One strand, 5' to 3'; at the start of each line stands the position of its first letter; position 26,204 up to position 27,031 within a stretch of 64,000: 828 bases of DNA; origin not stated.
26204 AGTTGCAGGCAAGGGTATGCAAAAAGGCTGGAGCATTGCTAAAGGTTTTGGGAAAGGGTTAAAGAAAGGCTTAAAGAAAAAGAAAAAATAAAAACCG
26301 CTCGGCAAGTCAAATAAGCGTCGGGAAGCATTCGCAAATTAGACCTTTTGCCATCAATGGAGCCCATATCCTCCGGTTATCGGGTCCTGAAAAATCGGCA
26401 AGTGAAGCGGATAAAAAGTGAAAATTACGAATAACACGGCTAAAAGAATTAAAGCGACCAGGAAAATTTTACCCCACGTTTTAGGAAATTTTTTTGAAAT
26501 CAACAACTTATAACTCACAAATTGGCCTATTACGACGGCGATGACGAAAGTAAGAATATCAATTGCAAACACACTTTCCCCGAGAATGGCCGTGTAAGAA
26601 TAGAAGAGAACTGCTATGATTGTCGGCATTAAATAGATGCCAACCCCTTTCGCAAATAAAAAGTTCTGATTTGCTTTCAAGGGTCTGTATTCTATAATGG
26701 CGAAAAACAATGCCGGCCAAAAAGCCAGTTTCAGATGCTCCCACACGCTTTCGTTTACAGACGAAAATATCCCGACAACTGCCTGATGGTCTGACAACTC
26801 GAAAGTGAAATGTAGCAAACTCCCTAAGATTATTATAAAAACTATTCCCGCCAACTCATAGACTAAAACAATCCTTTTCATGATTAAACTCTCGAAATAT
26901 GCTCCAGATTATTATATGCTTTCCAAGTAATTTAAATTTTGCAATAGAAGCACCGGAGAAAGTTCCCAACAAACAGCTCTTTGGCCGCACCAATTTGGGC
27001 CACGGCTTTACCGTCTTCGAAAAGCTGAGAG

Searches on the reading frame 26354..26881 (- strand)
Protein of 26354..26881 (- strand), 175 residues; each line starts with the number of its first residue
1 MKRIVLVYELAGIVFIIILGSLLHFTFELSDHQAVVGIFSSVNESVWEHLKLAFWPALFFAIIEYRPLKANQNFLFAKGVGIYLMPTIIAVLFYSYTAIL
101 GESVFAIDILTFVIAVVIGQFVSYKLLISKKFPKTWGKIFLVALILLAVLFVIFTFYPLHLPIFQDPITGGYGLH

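Call 28: search_protein_families(library=pfam, proteins=[window:26354-26881:-], max_evalue=0.0001)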
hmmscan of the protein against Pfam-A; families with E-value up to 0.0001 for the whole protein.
window:26354-26881:- (175 aa): 1 family
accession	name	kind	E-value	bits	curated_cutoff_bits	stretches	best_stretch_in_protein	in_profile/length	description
PF20122.4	DUF6512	-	2.5e-31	109.5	26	1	10-174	14-181/181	Family of unknown function (DUF6512)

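Call 58: find_homologous_proteins(query=window:26354-26881:-)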
Query window:26354-26881:- (175 aa): 1440 proteins with E <= 0.001 among 1679 candidates; the best 120 are listed.
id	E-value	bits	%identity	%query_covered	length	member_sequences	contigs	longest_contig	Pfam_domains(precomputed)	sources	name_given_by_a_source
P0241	1.1e-95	337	91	100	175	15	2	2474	PF20122.5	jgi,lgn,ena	-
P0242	4.6e-94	332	89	100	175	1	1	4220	PF20122.5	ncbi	-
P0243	2.5e-93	329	89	100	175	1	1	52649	PF20122.5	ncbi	-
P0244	1.0e-92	327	89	100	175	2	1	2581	PF20122.5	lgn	-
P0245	4.4e-92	325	89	100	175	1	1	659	PF20122.5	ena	-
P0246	1.0e-88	314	85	100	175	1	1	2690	PF20122.5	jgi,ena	-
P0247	4.1e-72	260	72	99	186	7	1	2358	PF20122.5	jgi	-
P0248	9.0e-72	259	71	99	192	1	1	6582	PF20122.5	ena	-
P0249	2.7e-70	254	66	99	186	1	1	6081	PF20122.5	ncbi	-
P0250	2.9e-70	254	69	99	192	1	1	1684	PF20122.5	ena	-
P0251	5.3e-70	253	69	99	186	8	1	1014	PF20122.5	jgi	-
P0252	5.9e-70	253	68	99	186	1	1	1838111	PF20122.5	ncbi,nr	ncbi:MAG: hypothetical protein JSV05_05460 [Candidatus Bathyarchaeota archaeon]|nr:MAG: hypothetical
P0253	1.3e-69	252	71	99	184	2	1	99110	PF20122.5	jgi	-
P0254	1.8e-69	251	69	99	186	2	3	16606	PF20122.5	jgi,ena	-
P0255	3.1e-69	251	70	99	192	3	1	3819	PF20122.5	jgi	-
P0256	4.3e-69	250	67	99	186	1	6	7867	PF20122.5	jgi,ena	jgi:hypothetical protein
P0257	4.6e-69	250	70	99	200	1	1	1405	PF20122.5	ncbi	-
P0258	4.7e-69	250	68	95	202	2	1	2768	PF20122.5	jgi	-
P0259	5.2e-69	250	70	99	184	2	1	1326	PF20122.5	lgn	-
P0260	5.2e-69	250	66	98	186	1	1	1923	PF20122.5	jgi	jgi:hypothetical protein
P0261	9.6e-69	249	69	99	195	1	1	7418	PF20122.5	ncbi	-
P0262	9.7e-69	249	67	99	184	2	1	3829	PF20122.5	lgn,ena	-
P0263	1.0e-68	249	69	99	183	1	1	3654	PF20122.5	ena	-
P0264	1.2e-68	249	67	99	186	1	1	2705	PF20122.5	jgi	-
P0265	1.2e-68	249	69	99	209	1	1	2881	PF20122.5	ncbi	-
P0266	1.2e-68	249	68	95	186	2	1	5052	PF20122.5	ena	-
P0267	1.5e-68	248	65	99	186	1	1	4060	PF20122.5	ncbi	-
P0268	1.6e-68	248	67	97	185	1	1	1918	PF20122.5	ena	-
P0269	1.7e-68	248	66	99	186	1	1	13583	PF20122.5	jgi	-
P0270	2.8e-68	248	66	99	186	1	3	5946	PF20122.5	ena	-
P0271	5.8e-68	247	68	99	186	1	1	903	PF20122.5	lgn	-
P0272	6.4e-68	246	66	99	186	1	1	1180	PF20122.5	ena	-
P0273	6.7e-68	246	68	99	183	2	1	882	PF20122.5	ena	-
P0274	7.9e-68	246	67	99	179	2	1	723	PF20122.5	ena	-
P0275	1.1e-67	246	68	95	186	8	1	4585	PF20122.5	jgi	jgi:hypothetical protein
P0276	1.2e-67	246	70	95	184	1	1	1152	PF20122.5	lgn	-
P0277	1.3e-67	245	65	99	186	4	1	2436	PF20122.5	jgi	-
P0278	1.7e-67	245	69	99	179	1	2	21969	PF20122.5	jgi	-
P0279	1.7e-67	245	69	99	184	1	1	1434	PF20122.5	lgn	-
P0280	2.6e-67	244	68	98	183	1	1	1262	PF20122.5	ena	-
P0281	2.7e-67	244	67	95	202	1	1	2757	PF20122.5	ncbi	-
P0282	2.8e-67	244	66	99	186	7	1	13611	PF20122.5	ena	-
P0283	2.8e-67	244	68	99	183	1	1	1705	PF20122.5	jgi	jgi:hypothetical protein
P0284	3.0e-67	244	68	99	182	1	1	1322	PF20122.5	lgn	-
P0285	3.2e-67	244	65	99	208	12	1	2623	PF20122.5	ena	-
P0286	4.5e-67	244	68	94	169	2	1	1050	PF20122.5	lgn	-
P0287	4.5e-67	244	68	99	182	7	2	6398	PF20122.5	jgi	-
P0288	5.0e-67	244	66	99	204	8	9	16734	PF20122.5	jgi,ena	-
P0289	5.1e-67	244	67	95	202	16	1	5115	PF20122.5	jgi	jgi:hypothetical protein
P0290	5.2e-67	243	68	99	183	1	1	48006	PF20122.5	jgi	jgi:hypothetical protein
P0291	7.6e-67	243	66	99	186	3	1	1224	PF20122.5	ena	-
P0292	8.2e-67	243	67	99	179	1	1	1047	PF20122.5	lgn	-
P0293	8.3e-67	243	63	99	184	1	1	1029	PF20122.5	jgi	-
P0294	1.0e-66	243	67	99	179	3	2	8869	PF20122.5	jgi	-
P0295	1.0e-66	243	65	99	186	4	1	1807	PF20122.5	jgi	jgi:hypothetical protein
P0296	1.0e-66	243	68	99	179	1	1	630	PF20122.5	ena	-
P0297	1.2e-66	242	66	99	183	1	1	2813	PF20122.5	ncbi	-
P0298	1.5e-66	242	72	93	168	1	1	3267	PF20122.5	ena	-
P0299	1.6e-66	242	65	99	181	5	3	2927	PF20122.5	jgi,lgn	jgi:hypothetical protein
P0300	1.6e-66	242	67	99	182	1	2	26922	PF20122.5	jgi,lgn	-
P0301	1.8e-66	242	67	99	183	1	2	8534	PF20122.5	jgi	jgi:hypothetical protein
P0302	1.9e-66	242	67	99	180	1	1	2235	PF20122.5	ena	-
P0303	2.2e-66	241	67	99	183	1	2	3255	PF20122.5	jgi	jgi:membrane-bound acyltransferase YfiQ involved in biofilm formation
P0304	2.2e-66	241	66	99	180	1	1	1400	PF20122.5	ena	-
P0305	2.3e-66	241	67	99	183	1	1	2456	PF20122.5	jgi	jgi:hypothetical protein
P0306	2.4e-66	241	64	99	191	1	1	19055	PF20122.5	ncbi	-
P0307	2.6e-66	241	65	98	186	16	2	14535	PF20122.5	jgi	jgi:hypothetical protein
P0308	2.6e-66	241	68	99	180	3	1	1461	PF20122.5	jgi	jgi:hypothetical protein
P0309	2.7e-66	241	67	99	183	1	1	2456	PF20122.5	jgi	jgi:hypothetical protein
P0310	3.0e-66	241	67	99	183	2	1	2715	PF20122.5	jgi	jgi:membrane-bound acyltransferase YfiQ involved in biofilm formation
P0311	3.1e-66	241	64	99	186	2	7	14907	PF20122.5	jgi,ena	-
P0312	3.5e-66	241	66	95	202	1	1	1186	PF20122.5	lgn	-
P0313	4.0e-66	241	67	99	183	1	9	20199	PF20122.5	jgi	jgi:hypothetical protein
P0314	4.5e-66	240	66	99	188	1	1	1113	PF20122.5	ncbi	-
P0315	4.9e-66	240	68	99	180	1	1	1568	PF20122.5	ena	-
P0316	6.1e-66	240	63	99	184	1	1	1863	PF20122.5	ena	-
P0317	6.1e-66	240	66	99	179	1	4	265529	PF20122.5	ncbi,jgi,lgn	-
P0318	6.9e-66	240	67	99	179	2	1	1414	PF20122.5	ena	-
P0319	7.7e-66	240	64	99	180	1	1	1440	PF20122.5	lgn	-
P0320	8.5e-66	240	67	99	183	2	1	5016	PF20122.5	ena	-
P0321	9.2e-66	239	67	99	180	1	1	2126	PF20122.5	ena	-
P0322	9.2e-66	239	64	99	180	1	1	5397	PF20122.5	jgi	-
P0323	1.0e-65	239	66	99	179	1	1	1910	PF20122.5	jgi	jgi:hypothetical protein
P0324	1.1e-65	239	65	99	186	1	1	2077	PF20122.5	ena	-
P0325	1.1e-65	239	66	99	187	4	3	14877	PF20122.5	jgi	jgi:hypothetical protein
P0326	1.2e-65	239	67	99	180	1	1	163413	PF20122.5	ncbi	-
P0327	1.2e-65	239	64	99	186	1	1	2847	PF20122.5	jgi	jgi:hypothetical protein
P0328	1.3e-65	239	68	99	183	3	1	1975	PF20122.5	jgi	jgi:hypothetical protein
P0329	1.8e-65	238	66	99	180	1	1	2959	PF20122.5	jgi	-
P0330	2.3e-65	238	68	99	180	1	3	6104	PF20122.5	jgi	jgi:hypothetical protein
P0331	2.5e-65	238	67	99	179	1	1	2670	PF20122.5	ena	-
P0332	2.5e-65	238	67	99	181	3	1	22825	PF20122.5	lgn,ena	-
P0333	2.6e-65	238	66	99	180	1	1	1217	PF20122.5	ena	-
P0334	2.6e-65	238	66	99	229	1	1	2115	PF20122.5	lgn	-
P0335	2.6e-65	238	65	99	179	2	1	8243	PF20122.5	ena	-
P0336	2.8e-65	238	67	99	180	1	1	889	PF20122.5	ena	-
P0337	3.5e-65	238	65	99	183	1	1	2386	PF20122.5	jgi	jgi:hypothetical protein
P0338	3.6e-65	238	67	99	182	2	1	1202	PF20122.5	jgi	jgi:hypothetical protein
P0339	3.8e-65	237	66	99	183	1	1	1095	PF20122.5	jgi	jgi:hypothetical protein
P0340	4.3e-65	237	66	99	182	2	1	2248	PF20122.5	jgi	jgi:hypothetical protein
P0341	4.4e-65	237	66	99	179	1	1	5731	PF20122.5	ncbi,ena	-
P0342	4.8e-65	237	67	99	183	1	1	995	PF20122.5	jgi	-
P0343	5.0e-65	237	66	99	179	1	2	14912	PF20122.5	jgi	-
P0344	5.2e-65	237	67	99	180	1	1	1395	PF20122.5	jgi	jgi:multisubunit Na+/H+ antiporter MnhF subunit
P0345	5.2e-65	237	66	99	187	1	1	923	PF20122.5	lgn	-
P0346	5.3e-65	237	65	98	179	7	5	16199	PF20122.5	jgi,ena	jgi:hypothetical protein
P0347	5.7e-65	237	64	99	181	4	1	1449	PF20122.5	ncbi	-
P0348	6.5e-65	237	63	99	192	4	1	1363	PF20122.5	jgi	jgi:hypothetical protein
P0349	6.9e-65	237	67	99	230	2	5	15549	PF20122.5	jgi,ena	-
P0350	7.2e-65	237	67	98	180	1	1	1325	PF20122.5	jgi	jgi:hypothetical protein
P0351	7.7e-65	236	66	99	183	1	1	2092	PF20122.5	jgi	jgi:hypothetical protein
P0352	8.3e-65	236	66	99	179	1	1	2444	PF20122.5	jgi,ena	-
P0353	8.8e-65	236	66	99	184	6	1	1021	PF20122.5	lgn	-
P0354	8.9e-65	236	63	99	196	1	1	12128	PF20122.5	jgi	-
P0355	9.2e-65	236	66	99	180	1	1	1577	PF20122.5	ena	-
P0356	9.5e-65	236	67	99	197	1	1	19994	PF20122.5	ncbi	-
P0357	9.8e-65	236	67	99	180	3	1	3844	PF20122.5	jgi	jgi:hypothetical protein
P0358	9.9e-65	236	63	99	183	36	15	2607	PF20122.5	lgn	-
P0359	1.0e-64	236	64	99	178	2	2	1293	PF20122.5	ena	-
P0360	1.1e-64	236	68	98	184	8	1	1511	PF20122.5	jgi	jgi:hypothetical protein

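Call 61: find_encoding_contigs(protein=P0243, flank=10000, max_places=2)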
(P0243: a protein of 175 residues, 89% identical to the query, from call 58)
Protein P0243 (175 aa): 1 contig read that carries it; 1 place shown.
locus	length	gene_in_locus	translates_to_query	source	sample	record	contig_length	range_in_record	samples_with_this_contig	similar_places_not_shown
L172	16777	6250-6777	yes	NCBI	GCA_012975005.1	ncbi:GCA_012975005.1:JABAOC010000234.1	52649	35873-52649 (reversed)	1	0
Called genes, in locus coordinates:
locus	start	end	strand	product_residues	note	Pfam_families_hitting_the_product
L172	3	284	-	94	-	?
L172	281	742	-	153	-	PF01544:CorA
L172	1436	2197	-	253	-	PF21003:NucS_N, PF01939:NucS_C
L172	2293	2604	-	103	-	-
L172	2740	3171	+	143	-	PF10107:Endonuc_Holl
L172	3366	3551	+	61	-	-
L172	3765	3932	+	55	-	-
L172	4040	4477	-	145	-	-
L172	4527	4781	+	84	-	PF05402:PqqD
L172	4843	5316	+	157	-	PF03994:DUF350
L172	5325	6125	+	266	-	PF01841:Transglut_core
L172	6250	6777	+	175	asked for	PF20122:DUF6512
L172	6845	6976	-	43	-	-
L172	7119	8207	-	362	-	PF01916:DS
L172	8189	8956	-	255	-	PF00702:Hydrolase, PF13419:HAD_2, PF13242:Hydrolase_like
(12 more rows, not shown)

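Call 62: find_encoding_contigs(protein=P0252, flank=10000, max_places=2)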
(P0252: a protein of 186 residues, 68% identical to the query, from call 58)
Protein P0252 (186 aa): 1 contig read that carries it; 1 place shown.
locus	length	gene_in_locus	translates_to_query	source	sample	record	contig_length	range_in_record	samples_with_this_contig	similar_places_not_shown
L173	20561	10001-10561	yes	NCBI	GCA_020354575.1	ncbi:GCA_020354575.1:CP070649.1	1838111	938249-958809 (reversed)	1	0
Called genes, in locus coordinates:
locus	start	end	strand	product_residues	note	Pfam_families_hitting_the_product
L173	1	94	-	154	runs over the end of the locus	PF01037:AsnC_trans_reg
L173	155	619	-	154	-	PF12638:Staygreen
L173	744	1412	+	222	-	PF18916:Lycopene_cyc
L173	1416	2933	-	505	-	PF00890:FAD_binding_2 (faint), PF01266:DAO (weak), PF03486:HI0933_like (faint), PF07992:Pyr_redox_2 (faint), PF13450:NAD_binding_8, PF01593:Amino_oxidase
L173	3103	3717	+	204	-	PF01976:DUF116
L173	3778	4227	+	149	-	PF04116:FA_hydroxylase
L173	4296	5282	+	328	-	PF04463:2-thiour_desulf, PF08349:DUF1722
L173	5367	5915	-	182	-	PF00106:adh_short, PF13561:adh_short_C2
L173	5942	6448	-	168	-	PF00881:Nitroreductase, PF14512:TM1586_NiRdase (weak), PF00881:Nitroreductase, PF14512:TM1586_NiRdase (weak)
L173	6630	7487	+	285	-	PF01040:UbiA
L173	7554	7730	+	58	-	-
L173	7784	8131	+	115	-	-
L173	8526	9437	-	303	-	PF03851:UvdE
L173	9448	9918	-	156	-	PF01243:PNPOx_N (weak), PF12900:Pyridox_ox_2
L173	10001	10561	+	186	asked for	PF20122:DUF6512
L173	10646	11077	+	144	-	PF18761:Heliorhodopsin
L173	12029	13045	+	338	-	PF26466:DNA_primase_lrg_N (faint), PF04104:DNA_primase_lrg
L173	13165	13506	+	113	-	PF12675:DUF3795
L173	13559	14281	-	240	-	PF08003:Methyltransf_9 (weak), PF13489:Methyltransf_23, PF07021:MetW, PF13847:Methyltransf_31, PF08241:Methyltransf_11, PF08242:Methyltransf_12 (weak), PF13649:Methyltransf_25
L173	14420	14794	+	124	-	PF07883:Cupin_2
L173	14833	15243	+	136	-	PF03848:TehB (weak), PF13489:Methyltransf_23 (weak), PF13847:Methyltransf_31 (weak), PF13649:Methyltransf_25, PF08241:Methyltransf_11 (weak)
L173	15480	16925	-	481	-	PF00581:Rhodanese, PF05048:NosD, PF13229:Beta_helix (weak), PF05048:NosD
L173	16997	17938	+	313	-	PF01544:CorA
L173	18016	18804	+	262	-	PF01209:Ubie_methyltran, PF13489:Methyltransf_23, PF02353:CMAS, PF08241:Methyltransf_11, PF08242:Methyltransf_12, PF13649:Methyltransf_25, PF13847:Methyltransf_31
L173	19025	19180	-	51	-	-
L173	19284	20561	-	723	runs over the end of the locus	PF00004:AAA (faint), PF00158:Sigma54_activat (faint), PF01078:Mg_chelatase (faint), PF07728:AAA_5 (faint), PF20436:LonB_AAA-LID, PF05362:Lon_C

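Call 64: search_protein_families(library=pfam, alignment_id=A3, max_evalue=10)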
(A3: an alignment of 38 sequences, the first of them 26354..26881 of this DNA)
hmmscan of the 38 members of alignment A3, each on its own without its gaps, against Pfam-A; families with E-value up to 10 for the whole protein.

A. member 1, window:26354-26881:- (175 aa): 5 families
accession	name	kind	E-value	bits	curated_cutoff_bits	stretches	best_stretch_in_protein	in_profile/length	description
PF20122.4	DUF6512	-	2.5e-31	109.5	26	1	10-174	14-181/181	Family of unknown function (DUF6512)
PF13131.11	DUF3951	-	0.04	14.6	26.3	1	109-135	10-35/52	Protein of unknown function (DUF3951)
PF07095.16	IgaA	-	0.29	9.6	25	1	106-163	307-364/702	Intracellular growth attenuator protein IgaA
PF04235.18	DUF418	-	9.7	6.5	23.6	1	25-124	37-140/163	Protein of unknown function (DUF418)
PF11992.13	TgpA_N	-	10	5.5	30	1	45-117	12-87/333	TgpA N-terminal domain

B. families by the number of members that match (of 38 scanned): 20 families
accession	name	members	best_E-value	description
PF20122.4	DUF6512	38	3.2e-43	Family of unknown function (DUF6512)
PF22850.1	CATSPERD-E_C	15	0.0062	CATSPERD/E C-terminal domain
PF11992.13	TgpA_N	14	0.052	TgpA N-terminal domain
PF04235.18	DUF418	6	2.4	Protein of unknown function (DUF418)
PF11773.13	ComGE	5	0.039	Competence system putative prepilin ComGE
PF02417.20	Chromate_transp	5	0.17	Chromate transporter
PF04768.19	NAT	4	0.081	NAT, N-acetyltransferase, of N-acetylglutamate synthase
PF09843.14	DUF2070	4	0.084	Predicted membrane protein (DUF2070)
PF14342.11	DUF4396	3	0.036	Domain of unknown function (DUF4396)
PF10039.14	DUF2275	2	0.033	Predicted integral membrane protein (DUF2275)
PF09877.14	EhaL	2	0.087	Energy-converting hydrogenase subunit EhaL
PF19529.4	DUF6057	2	2.7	Family of unknown function (DUF6057)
PF13131.11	DUF3951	1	0.04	Protein of unknown function (DUF3951)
PF19868.4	DUF6341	1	0.14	Family of unknown function (DUF6341)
PF14454.12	Prok_Ub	1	0.18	Prokaryotic Ubiquitin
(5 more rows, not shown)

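Call 66: predict_structure(alignment_id=A3)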
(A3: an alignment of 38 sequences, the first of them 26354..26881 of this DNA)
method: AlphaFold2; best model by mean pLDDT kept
length: 175 residues; sequences in the alignment: 38
mean_pLDDT: 86.0   pTM: 0.84
mean pLDDT of the five models: 86.0, 82.4, 79.9, 77.2, 70.3
residues with pLDDT >= 90: 83; 70-90: 72; 50-70: 20; < 50: 0
segments of 3 or more residues with pLDDT < 50: none
pLDDT, mean of each block of 10 residues (from residue 1): 90 95 85 84 77 94 90 93 91 68 69 94 94 91 94 87 74 70
secondary structure, 60 per line:
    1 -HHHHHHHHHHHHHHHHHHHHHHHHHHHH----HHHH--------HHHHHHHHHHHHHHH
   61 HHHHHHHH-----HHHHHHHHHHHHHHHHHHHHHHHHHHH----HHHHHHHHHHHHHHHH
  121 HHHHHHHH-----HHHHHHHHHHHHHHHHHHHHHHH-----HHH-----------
elements in order: H2-29 H34-37 H46-68 H74-100 H105-128 H134-156

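Call 74: search_protein_families(library=ncbifam, proteins=[window:26354-26881:-], max_evalue=0.01)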
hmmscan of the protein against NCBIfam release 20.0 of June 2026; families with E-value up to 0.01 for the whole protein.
window:26354-26881:- (175 aa): 0 families

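Call 75: fold_search(model_id=the predicted structure, library=pdb)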
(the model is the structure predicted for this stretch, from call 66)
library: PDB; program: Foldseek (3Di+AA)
matches with E <= 10: 221; with E <= 0.001: 0
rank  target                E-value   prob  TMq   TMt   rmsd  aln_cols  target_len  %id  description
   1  1j4n                  1.1e+00  0.16  0.28  0.22  13.6       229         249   14  Crystal Structure of the AQP1 water channel (released 2002-03-27)
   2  4xek_A                1.3e+00  0.14  0.23  0.27  12.2       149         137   11  Pyk2-FAT domain in complex with leupaxin LD4 motif (released 2015-12-30)
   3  7yon_R                1.5e+00  0.16  0.30  0.20  11.6       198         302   14  Complex structure of Neuropeptide Y Y2 receptor in complex with PYY(3-36) and Gi (released 2023-03-22)
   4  9d3e_A                1.5e+00  0.11  0.25  0.15  11.6       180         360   14  Cryo-EM structure of CCR6 bound by SQA1 and OXM2 (released 2024-09-11)
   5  9kpz_E                1.5e+00  0.08  0.21  0.17  24.6       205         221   14  Structure of TolQRA complex at pH 5.4 from E.coli (released 2026-03-04)
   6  9ddm_D                1.7e+00  0.14  0.24  0.21  24.4       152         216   11  E. coli TolAQR conformation I (released 2025-07-09)
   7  9kq0_A                1.7e+00  0.09  0.22  0.18  24.8       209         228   13  Structure of TolQRA complex at pH 8.0 from E.coli (released 2026-03-04)
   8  5sv1_A                1.7e+00  0.08  0.19  0.15  22.9       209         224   12  Structure of the ExbB/ExbD complex from E. coli at pH 4.5 (released 2016-09-28)
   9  9avi_A                1.8e+00  0.08  0.20  0.17  22.6       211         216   11  TolQ inner membrane protein from Acinetobacter baumannii (released 2025-01-22)
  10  8vlw_B                1.8e+00  0.11  0.24  0.20  23.6       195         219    9  TolQ-TolR inner membrane protein complex from Acinetobacter baumannii (released 2025-01-15)
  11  6sqg_E                1.8e+00  0.09  0.22  0.19  17.0       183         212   15  Crystal structure of viral rhodopsin OLPVRII (released 2019-11-06)
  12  9kpz_D                1.9e+00  0.08  0.20  0.17  22.5       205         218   13  Structure of TolQRA complex at pH 5.4 from E.coli (released 2026-03-04)
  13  6uy0                  1.9e+00  0.04  0.16  0.03  22.9       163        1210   15  Cryo-EM structure of wild-type bovine multidrug resistance protein 1 (MRP1) under active turnover conditions (released 2020-06-10)
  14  3gm3                  2.0e+00  0.11  0.23  0.27  12.2       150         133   10  Crystal Structure of the Focal Adhesion Targeting (FAT) Domain of Pyk2 (released 2009-05-05)
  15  8f6h_B                2.0e+00  0.10  0.25  0.19  11.7       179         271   15  Cryo-EM structure of a Zinc-loaded asymmetrical TMD D70A mutant of the YiiP-Fab complex (released 2023-02-08)
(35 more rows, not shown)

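Call 82: find_related_loci(query=A3, collection=viral_contigs, flank=8000)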
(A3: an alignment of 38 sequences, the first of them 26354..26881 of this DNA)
Query A3 (175 aa) in viral_contigs; peptide patterns used: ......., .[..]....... (x = any residue, [..] = any of these).
3 stretches matched a pattern; 2 encode a relative of the query (tblastn E <= 1e-3); 2 distinct loci.
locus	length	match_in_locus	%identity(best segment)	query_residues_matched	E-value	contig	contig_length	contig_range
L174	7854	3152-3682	36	8-174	9e-29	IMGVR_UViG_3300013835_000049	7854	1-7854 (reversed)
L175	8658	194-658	27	13-168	5e-13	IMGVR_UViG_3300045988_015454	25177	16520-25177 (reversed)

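Call 85: find_encoding_contigs(protein=P0253, flank=10000, max_places=3)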
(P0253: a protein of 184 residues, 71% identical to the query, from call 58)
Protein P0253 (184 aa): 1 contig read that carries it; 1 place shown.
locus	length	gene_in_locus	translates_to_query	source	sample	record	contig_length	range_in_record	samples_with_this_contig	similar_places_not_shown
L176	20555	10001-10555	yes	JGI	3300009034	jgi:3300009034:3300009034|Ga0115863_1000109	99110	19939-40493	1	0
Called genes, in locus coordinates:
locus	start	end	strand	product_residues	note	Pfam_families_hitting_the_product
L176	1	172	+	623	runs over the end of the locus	PF02730:AFOR_N, PF01314:AFOR_C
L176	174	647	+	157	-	PF12797:Fer4_2 (faint), PF12837:Fer4_6 (faint), PF13187:Fer4_9 (faint), PF13237:Fer4_10 (faint), PF14697:Fer4_21 (faint), PF25160:LdpA_Fe-S-bd (faint), PF13247:Fer4_11, PF12838:Fer4_7 (weak), +1 more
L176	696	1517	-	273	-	PF01996:F420_ligase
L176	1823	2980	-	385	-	PF07690:MFS_1, PF05977:MFS_3 (weak), PF07690:MFS_1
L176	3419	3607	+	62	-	-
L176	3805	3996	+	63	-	-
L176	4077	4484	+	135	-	PF08327:AHSA1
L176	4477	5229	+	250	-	-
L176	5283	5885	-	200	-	PF12804:NTP_transf_3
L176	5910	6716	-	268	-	PF02634:FdhD-NarQ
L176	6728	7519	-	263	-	PF02655:ATP-grasp_3 (weak), PF08443:RimK, PF02955:GSH-S_ATP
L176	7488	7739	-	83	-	-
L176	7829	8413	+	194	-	PF06197:DUF998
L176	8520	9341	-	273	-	PF03851:UvdE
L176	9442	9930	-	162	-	PF12900:Pyridox_ox_2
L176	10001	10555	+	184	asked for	PF20122:DUF6512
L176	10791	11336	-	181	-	-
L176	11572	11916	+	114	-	PF01176:eIF-1a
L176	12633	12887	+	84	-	PF01541:GIY-YIG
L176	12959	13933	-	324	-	PF00149:Metallophos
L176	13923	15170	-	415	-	-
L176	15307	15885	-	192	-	-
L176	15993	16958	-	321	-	PF02289:MCH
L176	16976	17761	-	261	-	-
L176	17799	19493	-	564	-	PF01979:Amidohydro_1 (faint), PF07969:Amidohydro_3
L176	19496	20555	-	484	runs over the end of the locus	PF00384:Molybdopterin (faint)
